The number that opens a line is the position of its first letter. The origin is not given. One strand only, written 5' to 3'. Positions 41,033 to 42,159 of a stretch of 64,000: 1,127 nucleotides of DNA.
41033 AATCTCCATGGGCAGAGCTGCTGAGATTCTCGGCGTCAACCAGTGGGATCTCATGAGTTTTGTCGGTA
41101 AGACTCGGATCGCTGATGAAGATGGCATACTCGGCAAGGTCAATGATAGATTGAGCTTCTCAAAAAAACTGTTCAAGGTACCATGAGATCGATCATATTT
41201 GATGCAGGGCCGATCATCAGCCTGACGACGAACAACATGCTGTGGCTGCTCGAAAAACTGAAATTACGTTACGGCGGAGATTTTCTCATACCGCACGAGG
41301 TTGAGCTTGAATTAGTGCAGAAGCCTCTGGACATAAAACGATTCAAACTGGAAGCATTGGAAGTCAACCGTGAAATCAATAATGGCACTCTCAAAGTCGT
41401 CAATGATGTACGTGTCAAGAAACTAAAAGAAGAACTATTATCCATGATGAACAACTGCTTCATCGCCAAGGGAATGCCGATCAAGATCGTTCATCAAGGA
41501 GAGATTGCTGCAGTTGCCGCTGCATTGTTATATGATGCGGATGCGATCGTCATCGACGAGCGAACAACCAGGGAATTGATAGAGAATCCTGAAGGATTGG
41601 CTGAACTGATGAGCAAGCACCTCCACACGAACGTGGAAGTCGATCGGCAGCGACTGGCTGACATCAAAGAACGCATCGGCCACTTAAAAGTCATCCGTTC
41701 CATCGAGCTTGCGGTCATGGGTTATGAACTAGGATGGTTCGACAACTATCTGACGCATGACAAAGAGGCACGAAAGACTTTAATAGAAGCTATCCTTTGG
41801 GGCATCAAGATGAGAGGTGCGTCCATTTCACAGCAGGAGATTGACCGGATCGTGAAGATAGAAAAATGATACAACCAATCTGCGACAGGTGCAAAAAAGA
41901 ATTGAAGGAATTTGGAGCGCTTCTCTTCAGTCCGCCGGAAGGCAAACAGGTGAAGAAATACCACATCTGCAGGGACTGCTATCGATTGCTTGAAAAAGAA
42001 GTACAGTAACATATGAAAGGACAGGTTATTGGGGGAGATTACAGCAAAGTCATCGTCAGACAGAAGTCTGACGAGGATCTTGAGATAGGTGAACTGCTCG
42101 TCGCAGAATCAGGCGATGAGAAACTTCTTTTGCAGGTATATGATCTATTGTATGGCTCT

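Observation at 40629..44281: Six-gene translationally coupled cassette around a HerA-type ATPase: HTH protein, PIN-like nuclease, mini Zn-ribbon, HerA-like ATPase and two small helical proteins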

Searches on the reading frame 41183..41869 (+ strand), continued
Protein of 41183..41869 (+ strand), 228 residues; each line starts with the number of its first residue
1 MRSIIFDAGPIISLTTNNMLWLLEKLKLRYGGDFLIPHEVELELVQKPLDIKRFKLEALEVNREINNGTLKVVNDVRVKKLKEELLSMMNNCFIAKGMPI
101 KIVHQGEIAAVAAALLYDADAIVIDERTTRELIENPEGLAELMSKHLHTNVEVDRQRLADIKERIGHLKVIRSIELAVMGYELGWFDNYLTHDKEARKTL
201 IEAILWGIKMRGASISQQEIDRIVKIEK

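Call 37: fold_search(model_id=the predicted structure, library=pdb)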
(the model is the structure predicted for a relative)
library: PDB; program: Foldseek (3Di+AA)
matches with E <= 10: 738; with E <= 0.001: 1
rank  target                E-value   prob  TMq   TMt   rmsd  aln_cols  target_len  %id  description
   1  4chg_A                8.7e-04  1.00  0.39  0.61   6.9       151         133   16  Crystal structure of VapBC15 complex from Mycobacterium tuberculosis (released 2014-11-12)
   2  9h6a_A                1.1e-03  1.00  0.45  0.71   3.9       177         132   14  Crystal structure of the E. coli F-plasmid VapBC toxin-antitoxin complex (released 2024-12-18)
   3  8rd3_B                2.0e-03  0.99  0.39  0.40   7.0       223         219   14  Crystal structure of Saccharomyces cerevisiae Nmd4 protein bound to Upf1 helicase domain (released 2024-08-14)
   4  5ecw_A                2.8e-03  1.00  0.45  0.71   4.6       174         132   12  Structure of the Shigella flexneri VapC mutant D7A (released 2016-02-17)
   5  2fe1                  3.7e-03  1.00  0.36  0.59   4.7       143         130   15  Crystal Structure of PAE0151 from Pyrobaculum aerophilum (released 2005-12-27)
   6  6ifc_A                4.4e-03  1.00  0.42  0.68   5.3       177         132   14  Crystal structure of VapBC from Salmonella typhimurium (released 2020-01-29)
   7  6sd6_C                5.3e-03  1.00  0.46  0.73   3.8       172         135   13  Structure of VapBC from Shigella sonnei (released 2020-08-26)
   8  5ecd_A                5.9e-03  1.00  0.43  0.67   5.2       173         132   13  Structure of the Shigella flexneri VapC mutant D98N crystal form 1 (released 2016-02-17)
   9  5ecw_B                6.7e-03  1.00  0.39  0.66   5.8       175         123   12  Structure of the Shigella flexneri VapC mutant D7A (released 2016-02-17)
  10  6a7v_C                6.7e-03  1.00  0.43  0.65   4.5       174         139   11  Crystal structure of Mycobacterium tuberculosis VapBC11 toxin-antitoxin complex (released 2018-10-10)
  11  8rdd                  6.7e-03  0.99  0.38  0.49   6.7       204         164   11  Crystal structure of Saccharomyces cerevisiae Nmd4 protein involved in nonsense mediated mRNA decay (released 2024-08-14)
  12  3zvk_B                7.1e-03  1.00  0.45  0.71   4.6       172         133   12  Crystal structure of VapBC2 from Rickettsia felis bound to a DNA fragment from their promoter (released 2011-12-14)
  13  5h4h_B                7.1e-03  0.99  0.38  0.55  10.9       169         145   14  Structure of PIN-domain protein (VapC4 toxin) from Pyrococcus horikoshii determined at 2.2 A resolution (released 2016-11-23)
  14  6a7v_G                8.9e-03  1.00  0.44  0.66   4.5       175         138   11  Crystal structure of Mycobacterium tuberculosis VapBC11 toxin-antitoxin complex (released 2018-10-10)
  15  8wmm_G                1.1e-02  1.00  0.40  0.63   5.2       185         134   11  Structure of CbCas9-PcrIIC1 complex bound to 28-bp DNA substrate (20-nt complementary) (released 2024-06-05)
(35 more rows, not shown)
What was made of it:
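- Closest known: PIN domains partnered with or fused to P-loop motors. Same: Nmd4 bound to Upf1 is among the fold matches (call 37).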

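Call 40: find_related_loci(query=A1, collection=metagenome_contigs, flank=8000)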
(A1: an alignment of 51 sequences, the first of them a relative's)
Query A1 (228 aa) in metagenome_contigs; peptide patterns used: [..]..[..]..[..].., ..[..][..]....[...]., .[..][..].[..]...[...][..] (x = any residue, [..] = any of these).
600 stretches matched a pattern (row limit reached: there are more); 517 encode a relative of the query (tblastn E <= 1e-3); the best 80 are kept; 80 distinct loci.
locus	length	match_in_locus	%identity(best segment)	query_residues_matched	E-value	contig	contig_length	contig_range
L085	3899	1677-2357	46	1-227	2e-72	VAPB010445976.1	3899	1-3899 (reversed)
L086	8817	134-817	46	1-228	2e-71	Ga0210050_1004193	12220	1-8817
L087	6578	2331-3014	46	1-228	7e-71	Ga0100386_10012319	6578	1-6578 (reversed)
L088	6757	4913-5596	48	1-228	2e-70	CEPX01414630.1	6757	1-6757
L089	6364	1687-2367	48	1-227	4e-69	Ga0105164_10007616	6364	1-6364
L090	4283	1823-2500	48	2-227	3e-69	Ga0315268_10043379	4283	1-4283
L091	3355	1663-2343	45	2-228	2e-68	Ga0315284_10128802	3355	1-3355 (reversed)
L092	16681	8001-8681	46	1-227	6e-68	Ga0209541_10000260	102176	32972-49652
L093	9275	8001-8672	46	4-227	3e-67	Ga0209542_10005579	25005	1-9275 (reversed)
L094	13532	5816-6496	47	1-227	4e-67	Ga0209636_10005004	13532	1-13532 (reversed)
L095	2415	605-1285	46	1-227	1e-67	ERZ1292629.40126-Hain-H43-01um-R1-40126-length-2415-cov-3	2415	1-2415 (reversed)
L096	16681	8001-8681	45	1-227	4e-66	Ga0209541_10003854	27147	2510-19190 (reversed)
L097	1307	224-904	45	1-227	3e-70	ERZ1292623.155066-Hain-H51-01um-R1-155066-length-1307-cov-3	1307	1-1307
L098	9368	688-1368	46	1-227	7e-66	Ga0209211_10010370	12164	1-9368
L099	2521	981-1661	44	1-227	1e-66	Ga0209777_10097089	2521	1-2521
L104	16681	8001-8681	44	1-227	2e-65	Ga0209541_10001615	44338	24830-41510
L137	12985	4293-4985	45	1-227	5e-63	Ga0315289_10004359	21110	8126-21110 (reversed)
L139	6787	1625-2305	42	1-227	6e-63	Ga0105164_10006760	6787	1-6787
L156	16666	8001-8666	44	3-225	2e-61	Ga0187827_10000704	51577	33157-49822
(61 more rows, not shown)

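Call 54: search_protein_families(library=phrogs, proteins=[window:41183-41869:+], max_evalue=0.01)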
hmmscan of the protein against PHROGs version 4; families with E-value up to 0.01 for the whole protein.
window:41183-41869:+ (228 aa): 0 families

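Call 67: search_protein_families(library=pfam, proteins=[L156:7404-7937:+, L156:7995-8681:+, L156:8723-9664:+, L156:9701-11752:+, L156:12452-13855:+, L156:11736-12362:-, L156:3621-6902:-], max_evalue=0.01)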
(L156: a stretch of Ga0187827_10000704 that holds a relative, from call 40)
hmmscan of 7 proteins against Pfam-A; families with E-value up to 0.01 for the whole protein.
L156:7404-7937:+ (177 aa): 0 families

L156:7995-8681:+ (228 aa): 0 families

L156:8723-9664:+ (313 aa): 0 families

L156:9701-11752:+ (683 aa): 8 families
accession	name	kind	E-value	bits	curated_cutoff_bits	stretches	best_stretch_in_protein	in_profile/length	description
PF13476.12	AAA_23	-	2.6e-15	58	27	1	13-237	1-201/201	AAA domain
PF02463.25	SMC_N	-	3.1e-12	46.8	40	2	11-101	2-109/220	RecF/RecN/SMC N terminal domain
PF13175.12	AAA_15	-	8.5e-09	35.9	32.1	1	9-342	1-266/374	AAA ATPase domain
PF13304.12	AAA_21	-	1.7e-07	32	27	1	550-660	220-299/304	AAA domain, putative AbiEii toxin, Type IV TA system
PF13555.12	AAA_29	-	0.00039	20.5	27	1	11-56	1-47/61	P-loop containing region of AAA domain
PF04423.19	Rad50_zn_hook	-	0.0014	18.8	24.3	1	345-381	12-49/52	Rad50 zinc hook motif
PF13558.12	SbcC_Walker_B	-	0.0064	17.1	27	0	588-646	29-88/90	SbcC/RAD50-like, Walker B motif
PF10502.14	Peptidase_S26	-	0.0092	16.4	22.9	0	82-118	63-101/168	Signal peptidase, peptidase S26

L156:12452-13855:+ (467 aa): 0 families

L156:11736-12362:- (208 aa): 0 families

L156:3621-6902:- (1093 aa): 7 families
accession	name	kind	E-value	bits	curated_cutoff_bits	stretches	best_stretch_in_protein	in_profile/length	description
PF00562.33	RNA_pol_Rpb2_6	-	1.2e-127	426.5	23.4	1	627-998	2-373/373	RNA polymerase Rpb2, domain 6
PF04563.20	RNA_pol_Rpb2_1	-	8.1e-49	166.4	28.2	1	18-386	3-202/203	RNA polymerase beta subunit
PF04561.19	RNA_pol_Rpb2_2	-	5.9e-24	85.2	21.7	1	196-339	30-190/190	RNA polymerase Rpb2, domain 2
PF04560.25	RNA_pol_Rpb2_7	-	9.6e-22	77.6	32.1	1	1000-1088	1-85/87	RNA polymerase Rpb2, domain 7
PF04565.21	RNA_pol_Rpb2_3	-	8.6e-21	74.3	21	1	409-471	3-68/68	RNA polymerase Rpb2, domain 3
PF04566.18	RNA_pol_Rpb2_4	-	1.8e-14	54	28.7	1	498-557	2-61/62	RNA polymerase Rpb2, domain 4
PF04567.22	RNA_pol_Rpb2_5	-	3.4e-06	28.2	21.1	1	579-611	1-33/66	RNA polymerase Rpb2, domain 5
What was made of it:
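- One Rad50 was seen, in L156 (call 67). A g2 homologue lies 1 kb from Rad50 in L156 (call 67).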

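Call 73: search_protein_families(library=pfam, alignment_id=A3, max_evalue=0.001)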
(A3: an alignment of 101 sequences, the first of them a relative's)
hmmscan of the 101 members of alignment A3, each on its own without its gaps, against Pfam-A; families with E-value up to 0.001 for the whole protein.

A. member 1, L149:5860-7047:+ (395 aa): 1 family
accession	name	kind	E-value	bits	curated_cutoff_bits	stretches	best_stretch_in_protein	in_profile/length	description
PF01544.23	CorA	-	5.2e-26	92.1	27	1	85-385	2-291/292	CorA-like Mg2+ transporter protein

B. families by the number of members that match (of 101 scanned): 145 families (the first 25 are shown)
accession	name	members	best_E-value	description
PF08241.18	Methyltransf_11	3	7.3e-19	Methyltransferase domain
PF01978.25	TrmB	3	2.4e-16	Sugar-specific transcriptional regulator TrmB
PF01370.27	Epimerase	2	6.8e-62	NAD dependent epimerase/dehydratase family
PF00106.31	adh_short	2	1.6e-53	short chain dehydrogenase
PF01555.25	N6_N4_Mtase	2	1.2e-48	DNA methylase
PF00493.29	MCM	2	8.5e-42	MCM P-loop domain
PF13173.12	AAA_14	2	1.9e-37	AAA domain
PF01145.31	Band_7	2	4.7e-26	SPFH domain / Band 7 family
PF13635.12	DUF4143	2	1.2e-22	Domain of unknown function (DUF4143)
PF13519.12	VWA_2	2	4e-20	von Willebrand factor type A domain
PF13847.12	Methyltransf_31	2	9e-19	Methyltransferase domain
PF00092.34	VWA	2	2e-15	von Willebrand factor type A domain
PF07728.20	AAA_5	2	3.6e-14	AAA domain (dynein-related subfamily)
PF08659.16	KR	2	2.1e-09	KR domain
PF01170.24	UPF0020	2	4.5e-07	RMKL-like, methyltransferase domain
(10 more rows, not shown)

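Call 74: search_protein_families(library=pfam, proteins=[L139:27-1037:+, L137:2502-3962:-, L104:13098-13892:-], max_evalue=0.01)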
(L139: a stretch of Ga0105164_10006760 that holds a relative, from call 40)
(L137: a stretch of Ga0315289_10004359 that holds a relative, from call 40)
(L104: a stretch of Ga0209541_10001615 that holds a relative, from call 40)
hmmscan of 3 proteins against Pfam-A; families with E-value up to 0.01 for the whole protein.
L139:27-1037:+ (336 aa): 9 families
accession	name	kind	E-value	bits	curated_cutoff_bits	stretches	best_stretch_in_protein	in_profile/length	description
PF13412.12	HTH_24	-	7.3e-21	73.9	21.9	2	5-51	2-48/48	Winged helix-turn-helix DNA-binding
PF13404.12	HTH_AsnC-type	-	3.6e-18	65.5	27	2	4-45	1-42/42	AsnC-type helix-turn-helix domain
PF01037.27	AsnC_trans_reg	-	1.4e-06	28.6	25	0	77-125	6-56/73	Lrp/AsnC ligand binding domain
PF12802.13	MarR_2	-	2e-06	28.3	27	0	178-221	6-50/61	MarR family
PF01022.26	HTH_5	-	3.1e-06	27.4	22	0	195-221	19-45/47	Bacterial regulatory protein, arsR family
PF12840.13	HTH_20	-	8.6e-06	26.1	27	0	183-216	10-43/51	Helix-turn-helix domain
PF01047.28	MarR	-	4.1e-05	23.8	24.6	0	11-51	8-48/59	MarR family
PF13545.12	HTH_Crp_2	-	0.0002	21.7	27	0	188-221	19-52/70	Crp-like helix-turn-helix domain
PF08279.18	HTH_11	-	0.0019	18.5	25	0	184-215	7-39/55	HTH domain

L137:2502-3962:- (486 aa): 9 families
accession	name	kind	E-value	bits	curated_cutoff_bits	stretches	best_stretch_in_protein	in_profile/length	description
PF00493.29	MCM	-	8.5e-42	143.2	23.3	1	196-389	12-222/224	MCM P-loop domain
PF17855.7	MCM_lid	-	1.5e-09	38.7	27.4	1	402-483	2-86/87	MCM AAA-lid domain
PF01078.27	Mg_chelatase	-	9.1e-09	35.5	20.3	1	267-340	88-159/207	Magnesium chelatase, subunit ChlI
PF00158.32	Sigma54_activat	-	8.9e-06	25.9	20.2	0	280-339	86-143/168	Sigma-54 interaction domain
PF07728.20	AAA_5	-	0.00016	22.1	22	1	231-344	1-126/139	AAA domain (dynein-related subfamily)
PF07726.17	AAA_3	-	0.0016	18.7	27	0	291-340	66-113/131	ATPase family associated with various cellular activities (AAA)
PF17863.7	AAA_lid_2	-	0.0019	18.4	22.7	1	444-481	13-50/74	AAA lid domain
PF12775.13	AAA_7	-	0.0038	17.2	25.8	1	210-250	14-54/181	P-loop containing dynein motor region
PF05496.18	RuvB_N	-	0.0041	17.3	27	0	227-313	31-110/159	Holliday junction DNA helicase RuvB P-loop domain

L104:13098-13892:- (264 aa): 6 families
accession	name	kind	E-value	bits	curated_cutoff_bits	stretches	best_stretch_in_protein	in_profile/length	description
PF01555.25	N6_N4_Mtase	-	1.2e-48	166.4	26.7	1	28-243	1-221/221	DNA methylase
PF01170.24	UPF0020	-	1.3e-05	25.4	22.3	1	180-246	4-71/197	RMKL-like, methyltransferase domain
PF08241.18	Methyltransf_11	-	0.00049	21.1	21.2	0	212-250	5-43/95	Methyltransferase domain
PF13649.12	Methyltransf_25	-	0.0016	19.5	27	0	207-246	1-42/97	Methyltransferase domain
PF13847.12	Methyltransf_31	-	0.0019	18.3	27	0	203-255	3-56/145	Methyltransferase domain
PF01209.24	Ubie_methyltran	-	0.0048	16.7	20.1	0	202-246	46-93/233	ubiE/COQ5 methyltransferase family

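Call 77: search_dna_similar(query=window:41183-41869:+, collection=plasmids, mode=protein, max_evalue=0.001, max_rows=10)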
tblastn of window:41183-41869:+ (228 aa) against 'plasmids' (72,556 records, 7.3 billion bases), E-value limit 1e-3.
No match.

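Call 78: search_dna_similar(query=window:41183-41869:+, collection=phages, mode=protein, max_evalue=0.001, max_rows=10)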
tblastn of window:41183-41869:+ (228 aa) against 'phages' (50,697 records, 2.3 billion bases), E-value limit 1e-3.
No match.
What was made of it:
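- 41183..41869 (+): g2: 228-aa PIN-domain nuclease of the DUF3368/VapC type, with a helical C-terminal extension of about 90 aa. No plasmid or phage relatives (calls 77, 78).
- g2 has no relative on 72,556 plasmids or 50,697 phage records (calls 77, 78), and there are no PHROG hits (call 54). The pair is absent from plasmids and phages (calls 77, 78).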

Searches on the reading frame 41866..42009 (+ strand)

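Call 3: search_protein_families(library=pfam, proteins=[window:41866-42009:+], max_evalue=0.1)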
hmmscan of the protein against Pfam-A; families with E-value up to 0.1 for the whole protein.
window:41866-42009:+ (47 aa): 7 families
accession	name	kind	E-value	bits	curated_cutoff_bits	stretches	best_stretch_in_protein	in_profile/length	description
PF10764.14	Gin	-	0.0052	17.2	27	0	23-39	8-24/45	Inhibitor of sigma-G Gin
PF24734.1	DUF7685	-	0.014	15.7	27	0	31-39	23-32/43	Domain of unknown function (DUF7685)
PF10955.13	Fin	-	0.028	15.1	23.7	0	2-16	51-65/76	Anti-sigma-F factor Fin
PF01363.27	FYVE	-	0.028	15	27.8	0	5-43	34-66/67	FYVE zinc finger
PF07776.21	zf-AD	-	0.053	14.2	28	0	4-16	46-58/75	Zinc-finger associated domain (zf-AD)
PF11238.13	DUF3039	-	0.07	13.3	22.7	0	26-43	37-54/56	Protein of unknown function (DUF3039)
PF07191.17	Zn_ribbon_6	-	0.075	13.5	25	0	6-44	3-41/67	Double zinc ribbon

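Call 4: search_protein_families(library=ncbifam, proteins=[window:41866-42009:+], max_evalue=0.1)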
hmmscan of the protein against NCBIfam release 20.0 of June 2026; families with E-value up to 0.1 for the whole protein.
window:41866-42009:+ (47 aa): 1 family
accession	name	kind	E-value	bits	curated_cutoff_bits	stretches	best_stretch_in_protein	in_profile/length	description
NF053765.1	AntSigFFinGp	equivalog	0.074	13.5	95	0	2-15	51-64/76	anti-sigma-F factor Fin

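Call 5: search_protein_families(library=padloc, proteins=[window:41866-42009:+], max_evalue=0.1)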
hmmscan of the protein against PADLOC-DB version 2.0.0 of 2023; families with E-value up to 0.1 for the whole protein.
window:41866-42009:+ (47 aa): 0 families

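Call 54: search_protein_families(library=phrogs, proteins=[window:41866-42009:+], max_evalue=0.01)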
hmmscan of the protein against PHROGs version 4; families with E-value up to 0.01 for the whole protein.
window:41866-42009:+ (47 aa): 1 family
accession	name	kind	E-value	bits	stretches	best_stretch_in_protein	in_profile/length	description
phrog_9584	-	unknown function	0.0087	16.9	0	5-41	8-48/59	-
